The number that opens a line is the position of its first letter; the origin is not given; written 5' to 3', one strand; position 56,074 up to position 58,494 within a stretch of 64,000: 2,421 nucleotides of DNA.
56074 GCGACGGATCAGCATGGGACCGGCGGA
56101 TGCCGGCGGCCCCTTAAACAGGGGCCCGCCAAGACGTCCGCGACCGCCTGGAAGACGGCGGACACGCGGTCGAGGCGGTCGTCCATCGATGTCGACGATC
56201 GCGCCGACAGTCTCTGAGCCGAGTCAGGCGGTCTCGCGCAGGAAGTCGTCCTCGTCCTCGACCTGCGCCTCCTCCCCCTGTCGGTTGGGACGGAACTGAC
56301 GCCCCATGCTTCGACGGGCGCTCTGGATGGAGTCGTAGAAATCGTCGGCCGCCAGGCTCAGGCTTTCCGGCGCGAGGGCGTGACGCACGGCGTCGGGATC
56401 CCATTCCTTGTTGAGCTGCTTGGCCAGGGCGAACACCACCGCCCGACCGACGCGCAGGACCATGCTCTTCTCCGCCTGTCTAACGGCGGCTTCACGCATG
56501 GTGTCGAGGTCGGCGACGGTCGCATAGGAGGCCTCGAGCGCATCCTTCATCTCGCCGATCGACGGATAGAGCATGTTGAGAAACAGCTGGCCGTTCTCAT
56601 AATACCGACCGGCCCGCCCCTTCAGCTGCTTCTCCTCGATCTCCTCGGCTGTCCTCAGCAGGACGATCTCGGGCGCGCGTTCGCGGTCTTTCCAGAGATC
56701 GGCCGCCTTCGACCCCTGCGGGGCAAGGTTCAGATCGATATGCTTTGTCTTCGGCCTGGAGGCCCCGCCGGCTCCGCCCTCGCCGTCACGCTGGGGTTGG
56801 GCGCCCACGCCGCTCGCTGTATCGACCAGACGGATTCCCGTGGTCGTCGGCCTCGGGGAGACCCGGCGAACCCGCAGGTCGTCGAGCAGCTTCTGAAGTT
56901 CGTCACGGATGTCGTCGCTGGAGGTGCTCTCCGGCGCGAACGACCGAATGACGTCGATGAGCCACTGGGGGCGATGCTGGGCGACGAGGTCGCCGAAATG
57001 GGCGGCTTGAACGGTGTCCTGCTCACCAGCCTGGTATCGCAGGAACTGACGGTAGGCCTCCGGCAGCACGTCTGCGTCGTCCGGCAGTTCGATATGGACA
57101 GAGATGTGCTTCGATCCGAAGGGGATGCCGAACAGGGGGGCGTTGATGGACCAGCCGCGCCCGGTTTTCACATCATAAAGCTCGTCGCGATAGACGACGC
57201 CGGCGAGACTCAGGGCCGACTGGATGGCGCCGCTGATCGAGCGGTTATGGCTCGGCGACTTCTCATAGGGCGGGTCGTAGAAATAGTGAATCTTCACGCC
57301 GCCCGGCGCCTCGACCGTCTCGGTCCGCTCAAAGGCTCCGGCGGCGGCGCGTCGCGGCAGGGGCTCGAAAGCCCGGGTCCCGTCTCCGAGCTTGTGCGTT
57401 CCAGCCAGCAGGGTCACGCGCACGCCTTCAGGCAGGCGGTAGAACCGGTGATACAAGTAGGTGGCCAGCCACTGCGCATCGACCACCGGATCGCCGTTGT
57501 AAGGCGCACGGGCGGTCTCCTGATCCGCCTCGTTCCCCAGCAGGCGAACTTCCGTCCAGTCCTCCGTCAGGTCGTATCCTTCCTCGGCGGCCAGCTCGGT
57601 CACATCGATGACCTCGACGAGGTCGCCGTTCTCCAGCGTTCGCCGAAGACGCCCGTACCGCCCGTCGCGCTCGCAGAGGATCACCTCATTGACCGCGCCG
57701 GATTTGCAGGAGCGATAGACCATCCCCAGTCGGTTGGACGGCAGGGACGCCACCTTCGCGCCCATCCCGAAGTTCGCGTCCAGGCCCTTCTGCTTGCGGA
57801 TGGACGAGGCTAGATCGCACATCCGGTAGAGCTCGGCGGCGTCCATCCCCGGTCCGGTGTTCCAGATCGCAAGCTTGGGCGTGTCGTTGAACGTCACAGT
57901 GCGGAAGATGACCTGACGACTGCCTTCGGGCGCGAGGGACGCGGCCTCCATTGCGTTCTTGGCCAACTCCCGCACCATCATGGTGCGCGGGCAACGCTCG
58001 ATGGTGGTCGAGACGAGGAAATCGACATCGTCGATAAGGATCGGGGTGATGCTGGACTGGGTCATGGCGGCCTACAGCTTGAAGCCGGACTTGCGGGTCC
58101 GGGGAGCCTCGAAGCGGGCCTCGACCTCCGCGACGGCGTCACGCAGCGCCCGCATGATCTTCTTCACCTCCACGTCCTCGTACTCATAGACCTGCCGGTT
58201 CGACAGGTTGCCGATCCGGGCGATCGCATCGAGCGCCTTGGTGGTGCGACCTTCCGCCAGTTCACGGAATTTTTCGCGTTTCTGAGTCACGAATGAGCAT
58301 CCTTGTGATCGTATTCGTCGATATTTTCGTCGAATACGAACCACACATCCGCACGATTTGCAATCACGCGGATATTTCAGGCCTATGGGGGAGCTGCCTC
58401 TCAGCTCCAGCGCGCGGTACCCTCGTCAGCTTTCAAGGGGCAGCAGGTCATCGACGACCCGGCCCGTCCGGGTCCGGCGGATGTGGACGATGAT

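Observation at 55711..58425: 2.7-kb cargo (small protein + GHKL ATPase) inserted between trbB and trbC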

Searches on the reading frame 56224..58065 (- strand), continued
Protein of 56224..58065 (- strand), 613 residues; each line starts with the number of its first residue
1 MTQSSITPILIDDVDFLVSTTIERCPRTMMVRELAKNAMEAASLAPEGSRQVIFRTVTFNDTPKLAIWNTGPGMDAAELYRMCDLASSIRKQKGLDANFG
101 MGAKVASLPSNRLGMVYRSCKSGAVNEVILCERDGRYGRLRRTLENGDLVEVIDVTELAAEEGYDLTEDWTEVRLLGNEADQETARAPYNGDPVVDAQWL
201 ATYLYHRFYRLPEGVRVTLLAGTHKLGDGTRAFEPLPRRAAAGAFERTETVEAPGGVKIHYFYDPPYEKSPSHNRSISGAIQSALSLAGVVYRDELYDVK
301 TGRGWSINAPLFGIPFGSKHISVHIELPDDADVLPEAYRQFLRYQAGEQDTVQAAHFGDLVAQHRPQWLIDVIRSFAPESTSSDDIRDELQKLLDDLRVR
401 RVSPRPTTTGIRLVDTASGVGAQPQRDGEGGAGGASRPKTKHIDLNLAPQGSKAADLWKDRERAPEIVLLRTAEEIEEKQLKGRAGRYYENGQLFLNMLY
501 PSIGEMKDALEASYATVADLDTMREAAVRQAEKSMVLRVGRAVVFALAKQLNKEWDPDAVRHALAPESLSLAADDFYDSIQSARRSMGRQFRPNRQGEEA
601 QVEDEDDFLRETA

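Call 82: get_annotated_region(hit=H1, flank=7000)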
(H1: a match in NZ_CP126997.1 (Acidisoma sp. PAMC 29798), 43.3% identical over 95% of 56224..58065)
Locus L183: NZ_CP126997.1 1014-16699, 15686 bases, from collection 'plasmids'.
description: Acidisoma sp. PAMC 29798 plasmid unnamed3, complete sequence
organism: Acidisoma sp. PAMC 29798 (NCBI taxid 3040935)
taxonomy: Bacteria; Pseudomonadota; Alphaproteobacteria; Rhodospirillales; Acetobacteraceae; Acidisoma; Acidisoma sp. PAMC 29798
host: -; source: cell culture,lichen; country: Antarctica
typing (MOB-suite, as given by PLSDB): non-mobilizable
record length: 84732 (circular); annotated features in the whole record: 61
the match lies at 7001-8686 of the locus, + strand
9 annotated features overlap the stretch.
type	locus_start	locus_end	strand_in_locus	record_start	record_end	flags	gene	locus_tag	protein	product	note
CDS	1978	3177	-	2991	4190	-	-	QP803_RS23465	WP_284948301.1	IS256 family transposase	-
CDS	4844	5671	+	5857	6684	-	-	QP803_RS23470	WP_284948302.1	IS6 family transposase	-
CDS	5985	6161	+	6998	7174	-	-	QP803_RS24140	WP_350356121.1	NAD-dependent epimerase/dehydratase family protein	-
CDS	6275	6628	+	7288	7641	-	-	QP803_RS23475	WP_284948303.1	NAD-dependent epimerase/dehydratase family protein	-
CDS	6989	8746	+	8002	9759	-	-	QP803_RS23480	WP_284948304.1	ATP-binding protein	-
CDS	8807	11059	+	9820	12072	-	-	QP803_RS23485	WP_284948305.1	tetratricopeptide repeat protein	-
CDS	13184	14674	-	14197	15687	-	-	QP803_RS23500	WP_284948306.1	FAD/NAD(P)-binding protein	-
CDS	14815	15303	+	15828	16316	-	-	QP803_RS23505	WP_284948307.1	Rrf2 family transcriptional regulator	-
CDS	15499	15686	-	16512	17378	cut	-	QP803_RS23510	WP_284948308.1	hypothetical protein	-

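Call 95: search_protein_families(library=pfam, alignment_id=A6, max_evalue=0.00001)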
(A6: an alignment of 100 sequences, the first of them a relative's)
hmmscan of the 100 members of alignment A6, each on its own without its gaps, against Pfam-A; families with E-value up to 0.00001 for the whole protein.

A. member 1, L003:7839-9065:+ (409 aa): 2 families
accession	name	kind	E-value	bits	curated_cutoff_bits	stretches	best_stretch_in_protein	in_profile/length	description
PF13356.12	Arm-DNA-bind_3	-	2.9e-20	72.6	27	1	8-87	1-80/83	Arm DNA-binding domain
PF22022.2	Phage_int_M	-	5.6e-18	65.4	27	1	121-214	2-96/96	Phage integrase central domain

B. families by the number of members that match (of 100 scanned): 106 families (the first 25 are shown)
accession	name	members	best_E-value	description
PF13175.12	AAA_15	4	6.9e-22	AAA ATPase domain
PF13304.12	AAA_21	4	3.3e-18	AAA domain, putative AbiEii toxin, Type IV TA system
PF00270.35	DEAD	3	1.7e-23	DEAD/DEAH box helicase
PF11398.14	DUF2813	3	6.6e-15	Protein of unknown function (DUF2813)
PF04851.21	ResIII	3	2.5e-12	Type III restriction enzyme, res subunit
PF13476.12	AAA_23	3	5.5e-09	AAA domain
PF07690.21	MFS_1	2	4e-35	Major Facilitator Superfamily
PF00271.37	Helicase_C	2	1.3e-20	Helicase conserved C-terminal domain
PF00580.27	UvrD-helicase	2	1.6e-15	UvrD/REP helicase N-terminal domain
PF13538.12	UvrD_C_2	2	1.9e-12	UvrD-like helicase C-terminal domain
PF13245.12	AAA_19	2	7.4e-09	AAA domain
PF04820.20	Trp_halogenase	1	8.1e-185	Tryptophan halogenase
PF00310.26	GATase_2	1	1.8e-180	Glutamine amidotransferases class-II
PF00330.25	Aconitase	1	7.2e-171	Aconitase family (aconitate hydratase)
PF01645.23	Glu_synthase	1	2.6e-150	Conserved region in glutamate synthase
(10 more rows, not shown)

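Call 96: search_protein_families(library=padloc, alignment_id=A6, max_evalue=1e-10)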
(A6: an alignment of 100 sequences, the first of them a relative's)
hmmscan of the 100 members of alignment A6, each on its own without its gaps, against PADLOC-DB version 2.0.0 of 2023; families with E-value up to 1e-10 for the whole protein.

A. member 1, L003:7839-9065:+ (409 aa): 0 families

B. families by the number of members that match (of 100 scanned): 134 families (the first 25 are shown)
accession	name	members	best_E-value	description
PDLC00278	PtuA1|PtuA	4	7.6e-33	AAA ATPase domain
PDLC00271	PtuA1|PtuA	4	4.7e-30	AAA ATPase domain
PDLC02979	AriA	4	1.1e-21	-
PDLC02980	AriA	4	1.8e-19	-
PDLC02981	AriAB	4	1.4e-16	-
PDLC02913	ATPase_I-A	3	8.7e-30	-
PDLC00067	GajA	3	3.5e-29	AAA ATPase domain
PDLC00298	PtuA1|PtuA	3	3.1e-23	AAA ATPase domain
PDLC00284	PtuA1|PtuA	3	6.2e-23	AAA ATPase domain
PDLC00075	GajA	3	2.4e-22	AAA ATPase domain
PDLC02358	Old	3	3.5e-22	Old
PDLC00090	GajA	3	3.7e-21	AAA ATPase domain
PDLC00070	GajA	3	4.1e-20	AAA ATPase domain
PDLC00066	GajA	3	1.3e-19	AAA ATPase domain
PDLC00091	GajA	3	1.5e-19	AAA ATPase domain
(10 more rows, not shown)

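Call 104: search_dna_similar(query=window:56224-58065:-, collection=phages, mode=protein, max_evalue=0.001, max_rows=10)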
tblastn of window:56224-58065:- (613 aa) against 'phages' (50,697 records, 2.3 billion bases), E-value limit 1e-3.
No match.

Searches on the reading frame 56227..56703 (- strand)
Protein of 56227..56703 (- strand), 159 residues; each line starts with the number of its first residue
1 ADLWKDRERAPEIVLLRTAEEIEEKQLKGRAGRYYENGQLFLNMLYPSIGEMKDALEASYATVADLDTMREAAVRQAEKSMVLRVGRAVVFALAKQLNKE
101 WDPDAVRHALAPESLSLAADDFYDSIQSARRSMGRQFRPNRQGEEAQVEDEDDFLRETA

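Call 69: predict_structure(alignment_id=A3)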
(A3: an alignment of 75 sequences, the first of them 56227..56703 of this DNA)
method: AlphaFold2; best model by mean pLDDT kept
length: 159 residues; sequences in the alignment: 75
mean_pLDDT: 89.2   pTM: 0.79
mean pLDDT of the five models: 89.2, 88.8, 88.8, 88.4, 88.3
residues with pLDDT >= 90: 127; 70-90: 4; 50-70: 25; < 50: 3
segments of 3 or more residues with pLDDT < 50: 1-3
pLDDT, mean of each block of 10 residues (from residue 1): 61 97 97 96 98 97 95 98 97 95 97 98 95 86 57 59
secondary structure, 60 per line:
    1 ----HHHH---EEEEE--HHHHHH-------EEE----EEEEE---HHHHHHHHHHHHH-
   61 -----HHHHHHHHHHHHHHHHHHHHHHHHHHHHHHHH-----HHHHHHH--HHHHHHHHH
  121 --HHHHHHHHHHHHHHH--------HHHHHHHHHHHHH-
elements in order: H5-8 E12-16 H19-24 E32-34 E39-43 H47-59 H66-97 H103-109 H112-120 H123-137 H146-158

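Call 72: fold_search(model_id=the predicted structure, library=pdb)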
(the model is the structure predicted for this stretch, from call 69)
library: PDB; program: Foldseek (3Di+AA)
matches with E <= 10: 130; with E <= 0.001: 0
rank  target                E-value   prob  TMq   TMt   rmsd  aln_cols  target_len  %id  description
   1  9s9g_F                8.4e-01  0.11  0.19  0.16  14.4       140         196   12  S. islandicus CdvA filament (X-ray) (released 2026-01-28)
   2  7qsd_Y                1.3e+00  0.08  0.22  0.24  14.8       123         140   15  Bovine complex I in the active state at 3.1 A (released 2022-03-02)
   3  9r2o_B                1.3e+00  0.07  0.16  0.16  15.3       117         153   12  De novo designed N5 protein fold (released 2025-05-14)
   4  6q9b_AK               1.7e+00  0.08  0.22  0.24  15.1       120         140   12  CI Membrane Arm focused refinement from Ovine respiratory SC I+III2 (released 2019-08-21)
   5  5ffj_B                1.7e+00  0.03  0.15  0.03  15.7       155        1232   14  Structure of a nuclease-deletion mutant of the Type ISP restriction-modification enzyme LlaGI in complex with a DNA su (released 2016-03-30)
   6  8jhu                  1.8e+00  0.10  0.17  0.05  11.0        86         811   19  Legionella effector protein SidI (released 2023-08-30)
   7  7t03_MODEL_1_A        1.8e+00  0.06  0.15  0.21  14.4        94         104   15  NMR structure of a designed cold unfolding four helix bundle (released 2022-03-02)
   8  9r2o_A                2.0e+00  0.06  0.17  0.17  14.8       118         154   14  De novo designed N5 protein fold (released 2025-05-14)
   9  3f4t                  2.0e+00  0.03  0.14  0.12  16.9       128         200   13  Crystal structure of Wolbachia pipientis alpha-DsbA1 C97A/C146A (released 2009-03-24)
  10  9kvy_B                2.6e+00  0.14  0.28  0.16  10.9        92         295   10  Cryo-EM structure of SLC30A10, determined in asymmetric conformations-one subunit in an inward-facing Mn2+-bound and t (released 2025-10-15)
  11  9dxh_A                2.6e+00  0.11  0.23  0.08  14.1       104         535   10  attPmm and attBmm bound serine integrase complex in the pre-rotation state (released 2026-01-21)
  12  6a4l_B                2.8e+00  0.12  0.24  0.19   7.8        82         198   11  AcrR from Mycobacterium tuberculosis (released 2019-06-26)
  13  3kyi_A                2.8e+00  0.06  0.20  0.23  17.8       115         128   15  Crystal structure of the phosphorylated P1 domain of CheA3 in complex with CheY6 from R. sphaeroides (released 2010-02-16)
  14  8ud1_1Y               2.8e+00  0.06  0.22  0.24  14.5       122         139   12  High resolution in-situ structure of complex I in respiratory supercomplex (composite) (released 2024-06-19)
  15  6r6b_B                2.8e+00  0.06  0.19  0.19   9.5       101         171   14  Structure of the core Shigella flexneri type III secretion system export gate complex SctRST (Spa24/Spa9/Spa29). (released 2019-05-29)
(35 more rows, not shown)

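Call 79: fold_search(model_id=the predicted structure, library=viral)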
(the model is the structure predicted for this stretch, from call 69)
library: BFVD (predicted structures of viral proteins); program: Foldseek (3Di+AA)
matches with E <= 10: 301; with E <= 0.001: 0
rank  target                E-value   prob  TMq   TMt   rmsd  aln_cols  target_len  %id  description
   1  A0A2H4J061            2.5e-01  0.13  0.21  0.17  15.4       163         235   10  Uncharacterized protein [uncultured Caudovirales phage]
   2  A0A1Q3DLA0            4.4e-01  0.11  0.20  0.17  11.2       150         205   13  Uncharacterized protein [Chionoecetes opilio bacilliform virus]
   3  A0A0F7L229            5.2e-01  0.14  0.19  0.14  10.7        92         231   17  Uncharacterized protein [uncultured marine virus]
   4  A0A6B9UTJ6            7.8e-01  0.28  0.23  0.16   7.3        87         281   20  (no name in the UniProt tables at hand)
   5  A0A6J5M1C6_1          8.8e-01  0.20  0.27  0.08   8.9       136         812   12  Amidoligase enzyme [uncultured Caudovirales phage]
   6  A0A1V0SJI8            8.8e-01  0.20  0.27  0.08   7.8       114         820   12  Putative minor capsid protein [Klosneuvirus KNV1]
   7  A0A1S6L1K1            8.8e-01  0.08  0.18  0.07  11.4       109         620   13  (no name in the UniProt tables at hand)
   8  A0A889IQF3            9.3e-01  0.25  0.27  0.33   7.5       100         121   11  (no name in the UniProt tables at hand)
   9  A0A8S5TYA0            9.3e-01  0.20  0.25  0.31   7.9        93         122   10  Terminase small subunit [Myoviridae sp. ctPkm1]
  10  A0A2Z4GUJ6            9.3e-01  0.08  0.14  0.16  12.1       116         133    7  (no name in the UniProt tables at hand)
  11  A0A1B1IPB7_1          9.8e-01  0.08  0.22  0.06  15.9       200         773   12  (no name in the UniProt tables at hand)
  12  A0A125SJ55            1.1e+00  0.13  0.22  0.12  15.2       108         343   13  (no name in the UniProt tables at hand)
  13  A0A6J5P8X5            1.2e+00  0.14  0.26  0.07  10.0       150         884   13  Uncharacterized protein [uncultured Caudovirales phage]
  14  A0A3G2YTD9            1.2e+00  0.20  0.28  0.24  10.8       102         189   11  (no name in the UniProt tables at hand)
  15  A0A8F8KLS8            1.2e+00  0.09  0.21  0.09  15.7       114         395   10  Uncharacterized protein [Clandestinovirus]
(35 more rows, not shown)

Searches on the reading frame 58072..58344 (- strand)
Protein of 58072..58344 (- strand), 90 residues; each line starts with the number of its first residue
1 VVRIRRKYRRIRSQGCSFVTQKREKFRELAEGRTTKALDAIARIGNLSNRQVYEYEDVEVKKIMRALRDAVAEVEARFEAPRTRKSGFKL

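Call 3: search_protein_families(library=pfam, proteins=[window:58072-58344:-], max_evalue=0.01)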
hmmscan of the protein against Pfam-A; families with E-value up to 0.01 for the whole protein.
window:58072-58344:- (90 aa): 0 families

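Call 4: search_protein_families(library=ncbifam, proteins=[window:58072-58344:-], max_evalue=0.01)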
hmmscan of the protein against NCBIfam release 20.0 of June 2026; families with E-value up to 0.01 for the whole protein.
window:58072-58344:- (90 aa): 0 families

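Call 5: search_protein_families(library=padloc, proteins=[window:58072-58344:-], max_evalue=0.1)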
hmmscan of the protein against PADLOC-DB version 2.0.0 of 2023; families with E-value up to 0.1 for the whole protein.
window:58072-58344:- (90 aa): 0 families
